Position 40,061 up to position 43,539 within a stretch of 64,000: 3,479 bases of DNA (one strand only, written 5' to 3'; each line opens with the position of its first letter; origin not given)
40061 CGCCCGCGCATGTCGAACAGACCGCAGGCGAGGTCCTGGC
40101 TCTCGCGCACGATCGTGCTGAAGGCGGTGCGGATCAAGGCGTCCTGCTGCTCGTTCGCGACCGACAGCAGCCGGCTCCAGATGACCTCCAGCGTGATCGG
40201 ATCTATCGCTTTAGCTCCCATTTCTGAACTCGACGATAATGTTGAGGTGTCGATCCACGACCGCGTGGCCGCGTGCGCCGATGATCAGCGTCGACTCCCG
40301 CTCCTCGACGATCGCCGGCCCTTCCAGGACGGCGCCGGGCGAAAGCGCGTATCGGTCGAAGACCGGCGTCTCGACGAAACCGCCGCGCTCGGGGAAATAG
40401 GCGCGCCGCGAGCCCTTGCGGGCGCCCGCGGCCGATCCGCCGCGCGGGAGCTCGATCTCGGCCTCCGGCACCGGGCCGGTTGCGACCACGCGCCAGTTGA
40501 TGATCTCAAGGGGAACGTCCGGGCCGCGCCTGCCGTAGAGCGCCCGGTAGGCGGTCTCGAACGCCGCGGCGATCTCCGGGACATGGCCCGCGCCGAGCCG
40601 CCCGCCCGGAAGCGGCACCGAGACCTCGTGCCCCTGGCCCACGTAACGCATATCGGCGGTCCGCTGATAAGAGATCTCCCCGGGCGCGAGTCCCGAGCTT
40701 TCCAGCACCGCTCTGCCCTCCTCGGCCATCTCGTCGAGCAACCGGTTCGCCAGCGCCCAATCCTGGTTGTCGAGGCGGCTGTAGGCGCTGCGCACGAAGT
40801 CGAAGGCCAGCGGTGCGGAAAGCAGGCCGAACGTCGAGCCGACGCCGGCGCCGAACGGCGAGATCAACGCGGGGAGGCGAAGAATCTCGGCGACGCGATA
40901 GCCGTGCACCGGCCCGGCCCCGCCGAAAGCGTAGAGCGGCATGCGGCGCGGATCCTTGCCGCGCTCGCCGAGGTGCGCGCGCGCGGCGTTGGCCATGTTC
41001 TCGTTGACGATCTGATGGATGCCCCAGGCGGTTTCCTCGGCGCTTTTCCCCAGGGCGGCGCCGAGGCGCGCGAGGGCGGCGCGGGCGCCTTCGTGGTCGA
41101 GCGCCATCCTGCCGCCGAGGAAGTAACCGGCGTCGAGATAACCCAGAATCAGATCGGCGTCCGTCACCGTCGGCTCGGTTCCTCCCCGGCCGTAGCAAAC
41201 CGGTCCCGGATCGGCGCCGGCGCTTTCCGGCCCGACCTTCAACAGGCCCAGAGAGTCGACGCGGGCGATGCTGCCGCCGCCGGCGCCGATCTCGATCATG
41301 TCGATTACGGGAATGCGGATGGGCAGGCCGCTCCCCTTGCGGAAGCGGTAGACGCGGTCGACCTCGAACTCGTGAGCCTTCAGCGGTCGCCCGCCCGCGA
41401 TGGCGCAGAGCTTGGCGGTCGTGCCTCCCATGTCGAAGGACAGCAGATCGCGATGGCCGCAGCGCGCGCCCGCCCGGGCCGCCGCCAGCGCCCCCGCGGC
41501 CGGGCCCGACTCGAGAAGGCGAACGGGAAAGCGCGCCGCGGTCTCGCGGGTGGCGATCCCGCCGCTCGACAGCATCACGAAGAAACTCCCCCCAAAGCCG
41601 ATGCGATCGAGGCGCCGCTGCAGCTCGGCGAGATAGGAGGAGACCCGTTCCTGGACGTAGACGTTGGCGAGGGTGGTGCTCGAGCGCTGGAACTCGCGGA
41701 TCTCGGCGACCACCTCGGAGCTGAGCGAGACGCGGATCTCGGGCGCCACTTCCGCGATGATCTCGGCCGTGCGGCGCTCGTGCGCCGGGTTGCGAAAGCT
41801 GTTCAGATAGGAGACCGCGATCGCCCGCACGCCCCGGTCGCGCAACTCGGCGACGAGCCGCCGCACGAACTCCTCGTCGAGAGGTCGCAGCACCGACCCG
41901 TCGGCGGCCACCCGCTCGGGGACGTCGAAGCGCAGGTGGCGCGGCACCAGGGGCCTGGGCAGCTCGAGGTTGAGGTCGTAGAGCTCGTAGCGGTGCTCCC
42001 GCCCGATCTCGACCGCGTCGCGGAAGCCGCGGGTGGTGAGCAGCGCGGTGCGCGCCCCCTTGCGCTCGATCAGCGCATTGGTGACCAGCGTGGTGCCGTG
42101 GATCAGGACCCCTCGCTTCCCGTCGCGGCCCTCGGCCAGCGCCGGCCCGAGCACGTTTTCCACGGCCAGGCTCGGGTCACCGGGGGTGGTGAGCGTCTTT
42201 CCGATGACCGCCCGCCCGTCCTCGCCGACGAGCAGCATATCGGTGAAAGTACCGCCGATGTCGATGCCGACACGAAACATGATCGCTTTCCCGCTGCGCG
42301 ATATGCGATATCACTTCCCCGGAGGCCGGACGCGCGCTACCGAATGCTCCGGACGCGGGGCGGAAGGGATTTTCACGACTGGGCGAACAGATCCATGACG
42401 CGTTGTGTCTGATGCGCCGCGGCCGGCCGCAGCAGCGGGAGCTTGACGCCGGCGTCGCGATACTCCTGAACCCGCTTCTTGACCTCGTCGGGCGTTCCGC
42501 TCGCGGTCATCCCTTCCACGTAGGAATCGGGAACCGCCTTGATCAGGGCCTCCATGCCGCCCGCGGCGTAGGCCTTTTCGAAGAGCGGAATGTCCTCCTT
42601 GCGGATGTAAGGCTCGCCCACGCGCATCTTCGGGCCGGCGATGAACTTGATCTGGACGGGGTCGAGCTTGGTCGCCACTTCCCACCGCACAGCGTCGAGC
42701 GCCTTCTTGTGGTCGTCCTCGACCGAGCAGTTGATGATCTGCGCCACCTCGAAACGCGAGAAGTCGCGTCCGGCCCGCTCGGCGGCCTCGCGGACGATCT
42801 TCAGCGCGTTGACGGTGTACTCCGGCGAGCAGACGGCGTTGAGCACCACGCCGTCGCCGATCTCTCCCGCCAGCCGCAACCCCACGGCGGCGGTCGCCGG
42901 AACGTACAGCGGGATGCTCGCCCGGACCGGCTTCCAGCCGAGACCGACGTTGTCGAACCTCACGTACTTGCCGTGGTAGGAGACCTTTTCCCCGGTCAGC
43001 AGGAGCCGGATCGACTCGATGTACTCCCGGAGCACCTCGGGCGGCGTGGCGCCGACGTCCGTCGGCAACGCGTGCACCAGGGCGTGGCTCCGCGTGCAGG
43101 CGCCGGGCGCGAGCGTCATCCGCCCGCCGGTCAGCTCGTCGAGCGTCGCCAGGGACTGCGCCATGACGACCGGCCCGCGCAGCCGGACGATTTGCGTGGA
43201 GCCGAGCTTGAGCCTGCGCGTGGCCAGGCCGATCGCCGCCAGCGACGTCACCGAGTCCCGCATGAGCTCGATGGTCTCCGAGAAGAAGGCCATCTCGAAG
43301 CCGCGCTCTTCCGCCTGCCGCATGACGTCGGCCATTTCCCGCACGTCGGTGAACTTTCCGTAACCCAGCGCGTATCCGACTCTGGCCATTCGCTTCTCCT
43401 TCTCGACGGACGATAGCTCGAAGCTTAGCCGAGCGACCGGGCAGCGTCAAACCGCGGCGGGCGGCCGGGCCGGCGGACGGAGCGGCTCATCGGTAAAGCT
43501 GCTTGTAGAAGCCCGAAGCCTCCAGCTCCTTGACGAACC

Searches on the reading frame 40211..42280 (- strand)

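Call 29: search_protein_families(library=pfam, proteins=[window:40211-42280:-], max_evalue=0.00001)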
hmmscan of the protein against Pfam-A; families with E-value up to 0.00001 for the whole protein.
window:40211-42280:- (689 aa): 3 families
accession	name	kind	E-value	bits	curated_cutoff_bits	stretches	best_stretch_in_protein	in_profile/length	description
PF01968.24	Hydantoinase_A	-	1.9e-82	277.2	22.9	1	199-492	1-288/291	Hydantoinase/oxoprolinase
PF05378.19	Hydant_A_N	-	3.3e-52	177.2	25.2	1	3-178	1-175/176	Hydantoinase/oxoprolinase N-terminal region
PF19278.4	Hydant_A_C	-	3.3e-13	49.9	21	1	513-678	16-185/193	Hydantoinase/oxoprolinase C-terminal domain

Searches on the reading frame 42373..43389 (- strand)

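Call 29: search_protein_families(library=pfam, proteins=[window:42373-43389:-], max_evalue=0.00001)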
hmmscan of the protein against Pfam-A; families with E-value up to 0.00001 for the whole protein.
window:42373-43389:- (338 aa): 1 family
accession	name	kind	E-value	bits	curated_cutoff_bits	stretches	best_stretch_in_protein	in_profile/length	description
PF00296.26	Bac_luciferase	-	2e-53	182.2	27.9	1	9-315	16-312/314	Luciferase-like monooxygenase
